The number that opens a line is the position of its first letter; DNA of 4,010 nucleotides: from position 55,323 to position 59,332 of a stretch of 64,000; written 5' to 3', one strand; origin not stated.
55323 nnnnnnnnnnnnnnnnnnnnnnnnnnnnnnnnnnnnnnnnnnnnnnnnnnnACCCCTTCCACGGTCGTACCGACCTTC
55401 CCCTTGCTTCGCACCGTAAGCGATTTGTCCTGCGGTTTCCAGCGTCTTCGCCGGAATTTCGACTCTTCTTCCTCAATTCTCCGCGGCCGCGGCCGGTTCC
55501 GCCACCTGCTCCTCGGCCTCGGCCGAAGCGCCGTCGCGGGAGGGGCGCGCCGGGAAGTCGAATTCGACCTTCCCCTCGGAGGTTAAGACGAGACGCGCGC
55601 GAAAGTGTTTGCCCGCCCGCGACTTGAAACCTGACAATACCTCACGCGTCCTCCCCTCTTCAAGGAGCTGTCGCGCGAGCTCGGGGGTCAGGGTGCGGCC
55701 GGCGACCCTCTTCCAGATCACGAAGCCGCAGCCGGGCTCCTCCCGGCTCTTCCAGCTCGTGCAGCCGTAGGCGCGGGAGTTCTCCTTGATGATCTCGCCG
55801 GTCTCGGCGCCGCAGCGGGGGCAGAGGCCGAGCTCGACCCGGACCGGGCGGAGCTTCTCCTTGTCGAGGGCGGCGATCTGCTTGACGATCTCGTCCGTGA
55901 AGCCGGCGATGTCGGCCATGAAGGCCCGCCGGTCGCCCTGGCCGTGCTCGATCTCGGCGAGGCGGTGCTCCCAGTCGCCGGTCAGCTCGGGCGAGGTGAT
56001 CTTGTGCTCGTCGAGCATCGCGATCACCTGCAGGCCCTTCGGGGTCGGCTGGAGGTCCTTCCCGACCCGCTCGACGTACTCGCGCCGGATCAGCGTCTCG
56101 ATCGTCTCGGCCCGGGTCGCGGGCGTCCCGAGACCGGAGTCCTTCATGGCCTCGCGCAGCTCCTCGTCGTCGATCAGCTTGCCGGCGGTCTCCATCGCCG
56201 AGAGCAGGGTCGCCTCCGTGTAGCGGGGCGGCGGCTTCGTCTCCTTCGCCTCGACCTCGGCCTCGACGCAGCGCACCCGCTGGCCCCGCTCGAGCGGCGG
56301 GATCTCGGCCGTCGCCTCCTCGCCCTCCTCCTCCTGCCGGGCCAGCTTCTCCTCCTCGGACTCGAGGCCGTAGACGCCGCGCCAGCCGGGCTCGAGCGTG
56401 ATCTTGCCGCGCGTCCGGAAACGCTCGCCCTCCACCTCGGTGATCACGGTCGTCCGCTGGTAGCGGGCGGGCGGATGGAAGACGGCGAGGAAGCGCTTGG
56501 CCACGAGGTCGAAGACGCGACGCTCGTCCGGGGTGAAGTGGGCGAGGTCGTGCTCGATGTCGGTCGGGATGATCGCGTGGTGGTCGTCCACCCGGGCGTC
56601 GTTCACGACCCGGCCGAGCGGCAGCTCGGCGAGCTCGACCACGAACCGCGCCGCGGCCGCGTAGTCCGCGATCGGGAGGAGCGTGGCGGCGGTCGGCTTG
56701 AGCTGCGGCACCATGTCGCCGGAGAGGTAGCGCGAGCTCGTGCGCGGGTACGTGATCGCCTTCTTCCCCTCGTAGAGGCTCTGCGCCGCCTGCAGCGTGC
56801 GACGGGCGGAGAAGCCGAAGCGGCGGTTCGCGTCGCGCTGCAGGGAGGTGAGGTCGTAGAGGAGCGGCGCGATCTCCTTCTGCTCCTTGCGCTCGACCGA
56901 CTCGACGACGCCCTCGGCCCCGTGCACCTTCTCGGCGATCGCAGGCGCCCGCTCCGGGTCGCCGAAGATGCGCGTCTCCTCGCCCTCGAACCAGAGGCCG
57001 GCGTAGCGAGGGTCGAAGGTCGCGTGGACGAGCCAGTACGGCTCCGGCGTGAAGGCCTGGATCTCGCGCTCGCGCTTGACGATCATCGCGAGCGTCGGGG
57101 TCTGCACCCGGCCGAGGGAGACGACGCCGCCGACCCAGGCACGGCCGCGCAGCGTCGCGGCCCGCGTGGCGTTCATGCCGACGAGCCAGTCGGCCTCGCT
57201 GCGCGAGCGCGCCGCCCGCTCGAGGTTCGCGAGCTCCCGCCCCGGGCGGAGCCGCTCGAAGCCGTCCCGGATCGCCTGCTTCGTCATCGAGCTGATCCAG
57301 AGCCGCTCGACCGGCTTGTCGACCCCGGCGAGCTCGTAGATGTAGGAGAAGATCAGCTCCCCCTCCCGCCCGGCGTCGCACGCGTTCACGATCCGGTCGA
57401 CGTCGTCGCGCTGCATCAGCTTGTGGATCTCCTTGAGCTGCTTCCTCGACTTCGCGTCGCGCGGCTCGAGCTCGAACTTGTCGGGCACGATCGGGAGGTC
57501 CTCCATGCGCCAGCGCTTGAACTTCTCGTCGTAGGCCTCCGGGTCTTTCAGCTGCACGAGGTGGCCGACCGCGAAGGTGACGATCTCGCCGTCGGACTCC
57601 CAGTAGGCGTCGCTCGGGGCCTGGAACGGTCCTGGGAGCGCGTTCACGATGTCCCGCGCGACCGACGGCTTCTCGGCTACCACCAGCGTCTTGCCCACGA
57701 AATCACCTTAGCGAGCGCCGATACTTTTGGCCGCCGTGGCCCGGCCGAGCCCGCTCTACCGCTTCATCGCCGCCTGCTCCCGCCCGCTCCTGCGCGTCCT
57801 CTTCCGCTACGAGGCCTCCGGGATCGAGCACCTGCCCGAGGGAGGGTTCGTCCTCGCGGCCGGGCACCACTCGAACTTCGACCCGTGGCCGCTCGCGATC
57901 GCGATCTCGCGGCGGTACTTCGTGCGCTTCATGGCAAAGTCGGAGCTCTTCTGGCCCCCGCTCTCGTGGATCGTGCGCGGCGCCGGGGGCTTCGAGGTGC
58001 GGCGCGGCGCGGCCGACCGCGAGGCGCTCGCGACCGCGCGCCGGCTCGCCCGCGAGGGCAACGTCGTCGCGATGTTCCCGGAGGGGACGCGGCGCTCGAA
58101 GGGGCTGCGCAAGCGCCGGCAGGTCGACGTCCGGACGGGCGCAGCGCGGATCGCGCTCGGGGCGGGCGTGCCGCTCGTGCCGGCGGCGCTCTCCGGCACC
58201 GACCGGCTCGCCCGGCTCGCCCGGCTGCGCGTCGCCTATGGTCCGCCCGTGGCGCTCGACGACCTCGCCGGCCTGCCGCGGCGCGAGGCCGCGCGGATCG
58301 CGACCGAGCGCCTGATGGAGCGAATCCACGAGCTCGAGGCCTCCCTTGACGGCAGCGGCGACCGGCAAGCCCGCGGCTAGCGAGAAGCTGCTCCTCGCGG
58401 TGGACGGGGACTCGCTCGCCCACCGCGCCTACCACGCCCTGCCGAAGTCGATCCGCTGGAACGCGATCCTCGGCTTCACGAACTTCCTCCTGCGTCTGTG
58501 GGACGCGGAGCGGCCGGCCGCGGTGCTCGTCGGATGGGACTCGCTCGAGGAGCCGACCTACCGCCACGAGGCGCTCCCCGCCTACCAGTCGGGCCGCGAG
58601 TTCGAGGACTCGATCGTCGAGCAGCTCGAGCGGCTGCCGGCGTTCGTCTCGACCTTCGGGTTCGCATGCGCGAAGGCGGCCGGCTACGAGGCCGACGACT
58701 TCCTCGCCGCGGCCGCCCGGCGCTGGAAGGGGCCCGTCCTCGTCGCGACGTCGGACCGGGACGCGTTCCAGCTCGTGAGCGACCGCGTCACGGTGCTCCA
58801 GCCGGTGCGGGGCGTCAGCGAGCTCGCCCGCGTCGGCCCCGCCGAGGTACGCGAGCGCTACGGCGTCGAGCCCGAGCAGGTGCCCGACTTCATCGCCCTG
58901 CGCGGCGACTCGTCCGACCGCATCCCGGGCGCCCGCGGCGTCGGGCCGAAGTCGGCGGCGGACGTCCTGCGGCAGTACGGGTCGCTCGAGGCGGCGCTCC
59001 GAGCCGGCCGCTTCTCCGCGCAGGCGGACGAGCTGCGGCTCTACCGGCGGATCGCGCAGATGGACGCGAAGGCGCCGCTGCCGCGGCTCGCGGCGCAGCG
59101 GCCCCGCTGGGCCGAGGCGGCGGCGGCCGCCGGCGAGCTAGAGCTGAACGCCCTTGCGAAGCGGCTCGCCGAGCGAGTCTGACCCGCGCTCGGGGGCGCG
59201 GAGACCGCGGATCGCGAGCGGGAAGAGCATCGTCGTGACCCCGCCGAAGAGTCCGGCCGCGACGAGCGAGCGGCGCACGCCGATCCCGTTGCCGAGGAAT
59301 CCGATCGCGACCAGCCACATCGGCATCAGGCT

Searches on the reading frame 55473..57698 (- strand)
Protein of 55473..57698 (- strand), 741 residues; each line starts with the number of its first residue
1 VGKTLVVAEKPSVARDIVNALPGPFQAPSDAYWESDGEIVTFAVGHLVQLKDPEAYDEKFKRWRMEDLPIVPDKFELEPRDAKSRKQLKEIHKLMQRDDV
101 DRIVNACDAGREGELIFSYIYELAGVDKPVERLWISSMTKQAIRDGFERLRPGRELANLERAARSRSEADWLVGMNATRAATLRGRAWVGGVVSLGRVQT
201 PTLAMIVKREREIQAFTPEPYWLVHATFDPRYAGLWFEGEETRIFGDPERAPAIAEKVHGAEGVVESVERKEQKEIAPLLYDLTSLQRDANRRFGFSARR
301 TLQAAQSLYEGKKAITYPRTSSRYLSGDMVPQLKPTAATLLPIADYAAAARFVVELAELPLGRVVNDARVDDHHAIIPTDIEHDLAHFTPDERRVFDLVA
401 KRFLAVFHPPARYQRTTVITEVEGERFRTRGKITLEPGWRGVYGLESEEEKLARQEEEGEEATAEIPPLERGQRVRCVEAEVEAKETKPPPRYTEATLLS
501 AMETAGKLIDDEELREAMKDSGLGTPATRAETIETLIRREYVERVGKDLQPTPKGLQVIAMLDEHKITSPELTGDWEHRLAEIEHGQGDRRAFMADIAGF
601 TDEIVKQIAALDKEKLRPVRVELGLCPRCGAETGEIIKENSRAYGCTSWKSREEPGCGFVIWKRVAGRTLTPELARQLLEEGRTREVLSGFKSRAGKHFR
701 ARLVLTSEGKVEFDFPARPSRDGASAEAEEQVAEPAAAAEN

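Call 73: search_protein_families(library=pfam, proteins=[window:55473-57698:-], max_evalue=0.001)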
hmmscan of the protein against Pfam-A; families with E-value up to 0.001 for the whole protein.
window:55473-57698:- (741 aa): 3 families
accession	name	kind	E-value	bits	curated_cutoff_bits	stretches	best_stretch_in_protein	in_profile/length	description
PF01131.25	Topoisom_bac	-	1e-122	410.5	35.1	1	158-594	5-410/411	DNA topoisomerase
PF13342.12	Toprim_Crpt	-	4.9e-22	78.1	32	1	656-716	1-60/60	C-terminal repeat of topoisomerase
PF01751.28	Toprim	-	4e-08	33.7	23.1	1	4-137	1-95/96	Toprim domain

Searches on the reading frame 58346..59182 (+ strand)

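Call 73: search_protein_families(library=pfam, proteins=[window:58346-59182:+], max_evalue=0.001)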
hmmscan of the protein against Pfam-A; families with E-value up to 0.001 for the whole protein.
window:58346-59182:+ (278 aa): 2 families
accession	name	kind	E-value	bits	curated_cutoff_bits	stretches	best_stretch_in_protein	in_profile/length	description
PF02739.22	5_3_exonuc_N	-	2.7e-36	125.2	34.3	1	16-173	2-164/164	5'-3' exonuclease, N-terminal resolvase-like domain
PF01367.25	5_3_exonuc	-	4.1e-17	62.9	40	1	174-246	1-83/97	5'-3' exonuclease, C-terminal SAM fold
